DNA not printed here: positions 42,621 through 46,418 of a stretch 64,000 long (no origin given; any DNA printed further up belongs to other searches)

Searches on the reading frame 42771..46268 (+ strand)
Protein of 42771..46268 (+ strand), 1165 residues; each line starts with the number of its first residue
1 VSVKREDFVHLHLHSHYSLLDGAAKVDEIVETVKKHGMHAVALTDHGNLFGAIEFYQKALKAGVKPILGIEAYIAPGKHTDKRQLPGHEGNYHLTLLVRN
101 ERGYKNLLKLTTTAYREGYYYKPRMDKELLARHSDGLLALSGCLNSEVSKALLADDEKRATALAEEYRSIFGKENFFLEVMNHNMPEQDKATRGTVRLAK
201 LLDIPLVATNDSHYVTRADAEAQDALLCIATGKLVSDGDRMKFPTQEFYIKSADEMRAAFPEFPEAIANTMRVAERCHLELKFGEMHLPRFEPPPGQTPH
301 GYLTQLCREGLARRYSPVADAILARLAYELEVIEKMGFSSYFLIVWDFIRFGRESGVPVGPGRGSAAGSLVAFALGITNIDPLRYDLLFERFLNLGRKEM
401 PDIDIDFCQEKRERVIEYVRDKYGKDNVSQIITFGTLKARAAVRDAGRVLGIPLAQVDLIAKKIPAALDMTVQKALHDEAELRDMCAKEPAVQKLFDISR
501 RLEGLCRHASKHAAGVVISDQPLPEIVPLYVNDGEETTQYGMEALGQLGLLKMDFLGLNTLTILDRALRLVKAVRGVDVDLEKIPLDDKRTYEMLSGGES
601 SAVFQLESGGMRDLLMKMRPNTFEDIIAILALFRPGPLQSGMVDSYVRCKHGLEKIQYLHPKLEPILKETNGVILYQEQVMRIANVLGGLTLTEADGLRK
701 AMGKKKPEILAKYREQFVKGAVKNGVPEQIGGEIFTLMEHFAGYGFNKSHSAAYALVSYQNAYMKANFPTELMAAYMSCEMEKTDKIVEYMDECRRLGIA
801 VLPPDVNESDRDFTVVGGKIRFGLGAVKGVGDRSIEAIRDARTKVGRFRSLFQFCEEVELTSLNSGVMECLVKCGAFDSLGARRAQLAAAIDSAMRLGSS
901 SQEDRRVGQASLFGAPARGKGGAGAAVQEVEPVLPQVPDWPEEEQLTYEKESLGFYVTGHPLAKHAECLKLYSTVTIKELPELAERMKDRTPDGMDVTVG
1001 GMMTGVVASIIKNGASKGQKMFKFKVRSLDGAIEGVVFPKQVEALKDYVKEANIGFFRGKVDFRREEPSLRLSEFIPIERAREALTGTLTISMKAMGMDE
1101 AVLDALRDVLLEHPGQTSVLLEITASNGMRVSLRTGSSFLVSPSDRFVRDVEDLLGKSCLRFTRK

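Call 14: search_protein_families(library=pfam, proteins=[window:42771-46268:+], max_evalue=0.001)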
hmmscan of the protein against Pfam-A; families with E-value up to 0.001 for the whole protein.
window:42771-46268:+ (1165 aa): 5 families
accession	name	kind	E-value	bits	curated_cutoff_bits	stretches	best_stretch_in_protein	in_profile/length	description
PF07733.18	DNA_pol3_alpha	-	2.3e-102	342.5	23.9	1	302-557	2-260/260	Bacterial DNA polymerase III alpha NTPase domain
PF17657.6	DNA_pol3_finger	-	1.7e-66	223.1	22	1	560-725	1-166/166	Bacterial DNA polymerase III alpha subunit finger domain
PF02811.25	PHP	-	4.2e-59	200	26.4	1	10-183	1-164/164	PHP domain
PF14579.12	HHH_6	-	3.9e-29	101.1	25.6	1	798-887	1-90/90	Helix-hairpin-helix motif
PF01336.31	tRNA_anti-codon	-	0.00015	22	27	1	997-1077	1-74/75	OB-fold nucleic acid binding domain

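Call 15: find_encoding_contigs(protein=window:42771-46265:+, flank=10000, max_places=6)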
Protein window:42771-46265:+ (1165 aa): no gene with exactly this product is on record in the collection.

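Call 88: find_homologous_proteins(query=window:42771-46265:+, max_evalue=1e-100)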
Query window:42771-46265:+ (1165 aa): 8000 proteins with E <= 1e-100 among 8000 candidates; the best 120 are listed.
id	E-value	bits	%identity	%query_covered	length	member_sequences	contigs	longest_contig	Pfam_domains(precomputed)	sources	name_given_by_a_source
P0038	0.0e+0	2631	100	100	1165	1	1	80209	PF02811.27,PF14579.13,PF17657.7,PF07733.19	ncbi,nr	ncbi:MAG: DNA polymerase III subunit alpha [Planctomycetes bacterium]|nr:DNA polymerase III subunit 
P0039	0.0e+0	1907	72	100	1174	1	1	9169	PF02811.27,PF14579.13,PF01336.32,PF17657.7,PF07733.19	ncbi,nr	ncbi:MAG: DNA polymerase III subunit alpha [Planctomycetes bacterium]|nr:DNA polymerase III subunit 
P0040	0.0e+0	1536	60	100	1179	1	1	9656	PF02811.27,PF14579.13,PF01336.32,PF17657.7,PF07733.19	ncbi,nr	ncbi:MAG: DNA polymerase III subunit alpha [Planctomycetes bacterium]|nr:DNA polymerase III subunit 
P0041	0.0e+0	1517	59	99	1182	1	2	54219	PF02811.27,PF14579.13,PF01336.32,PF17657.7,PF07733.19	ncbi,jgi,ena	-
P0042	0.0e+0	1478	57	99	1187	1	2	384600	PF02811.27,PF14579.13,PF01336.32,PF17657.7,PF07733.19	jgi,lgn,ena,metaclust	metaclust:\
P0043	0.0e+0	1474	57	99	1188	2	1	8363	PF02811.27,PF14579.13,PF01336.32,PF17657.7,PF07733.19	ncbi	-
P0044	0.0e+0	1462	57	99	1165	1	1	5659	PF02811.27,PF14579.13,PF01336.32,PF17657.7,PF07733.19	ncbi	-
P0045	0.0e+0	1462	58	99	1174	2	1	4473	PF02811.27,PF14579.13,PF01336.32,PF17657.7,PF07733.19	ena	-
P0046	0.0e+0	1454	57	99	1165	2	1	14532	PF02811.27,PF14579.13,PF01336.32,PF17657.7,PF07733.19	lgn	-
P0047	0.0e+0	1450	57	99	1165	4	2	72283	PF02811.27,PF14579.13,PF01336.32,PF17657.7,PF07733.19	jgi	jgi:DNA polymerase-3 subunit alpha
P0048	0.0e+0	1440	56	99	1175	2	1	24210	PF02811.27,PF14579.13,PF01336.32,PF17657.7,PF07733.19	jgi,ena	jgi:DNA polymerase-3 subunit alpha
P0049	0.0e+0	1437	56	99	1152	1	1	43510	PF02811.27,PF14579.13,PF01336.32,PF17657.7,PF07733.19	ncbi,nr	ncbi:MAG TPA: DNA polymerase III subunit alpha [Planctomycetota bacterium]|nr:DNA polymerase III sub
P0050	0.0e+0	1435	56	100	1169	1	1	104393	PF02811.27,PF14579.13,PF01336.32,PF17657.7,PF07733.19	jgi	jgi:DNA polymerase-3 subunit alpha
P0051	0.0e+0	1432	55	99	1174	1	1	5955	PF02811.27,PF14579.13,PF01336.32,PF17657.7,PF07733.19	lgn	-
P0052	0.0e+0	1422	55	100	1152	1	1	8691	PF02811.27,PF14579.13,PF01336.32,PF17657.7,PF07733.19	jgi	jgi:DNA polymerase-3 subunit alpha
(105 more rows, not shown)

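Call 89: find_encoding_contigs(protein=P0039, flank=10000, max_places=3)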
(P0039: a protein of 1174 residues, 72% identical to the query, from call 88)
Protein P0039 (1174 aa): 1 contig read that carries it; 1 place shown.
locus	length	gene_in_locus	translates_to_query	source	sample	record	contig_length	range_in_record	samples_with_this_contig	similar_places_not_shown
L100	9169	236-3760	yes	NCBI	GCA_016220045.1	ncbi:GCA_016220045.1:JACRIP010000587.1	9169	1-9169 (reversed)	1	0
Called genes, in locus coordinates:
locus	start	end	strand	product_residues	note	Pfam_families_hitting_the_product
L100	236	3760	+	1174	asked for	PF02811:PHP, PF07733:DNA_pol3_alpha, PF17657:DNA_pol3_finger, PF14579:HHH_6, PF01336:tRNA_anti-codon (weak)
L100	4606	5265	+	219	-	PF00753:Lactamase_B, PF12706:Lactamase_B_2 (weak)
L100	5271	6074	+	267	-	PF03853:YjeF_N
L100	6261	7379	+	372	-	PF06925:MGDG_synth, PF00534:Glycos_transf_1, PF04101:Glyco_tran_28_C, PF13692:Glyco_trans_1_4 (weak)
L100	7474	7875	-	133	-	PF13366:PDDEXK_3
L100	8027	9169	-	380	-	?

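Call 90: find_encoding_contigs(protein=P0040, flank=10000, max_places=3)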
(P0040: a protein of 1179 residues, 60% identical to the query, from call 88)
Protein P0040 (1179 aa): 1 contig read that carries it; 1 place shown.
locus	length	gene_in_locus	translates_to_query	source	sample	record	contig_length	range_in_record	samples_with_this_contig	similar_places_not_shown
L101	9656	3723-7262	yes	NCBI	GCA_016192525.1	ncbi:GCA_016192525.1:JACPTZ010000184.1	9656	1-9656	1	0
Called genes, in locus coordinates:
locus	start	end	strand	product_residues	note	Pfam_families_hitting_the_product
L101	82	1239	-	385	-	-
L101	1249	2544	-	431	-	-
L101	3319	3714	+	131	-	-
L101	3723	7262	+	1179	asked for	PF02811:PHP, PF07733:DNA_pol3_alpha, PF17657:DNA_pol3_finger, PF14579:HHH_6, PF01336:tRNA_anti-codon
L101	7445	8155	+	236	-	PF03853:YjeF_N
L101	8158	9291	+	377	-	PF06925:MGDG_synth, PF00534:Glycos_transf_1, PF04101:Glyco_tran_28_C, PF13692:Glyco_trans_1_4 (faint)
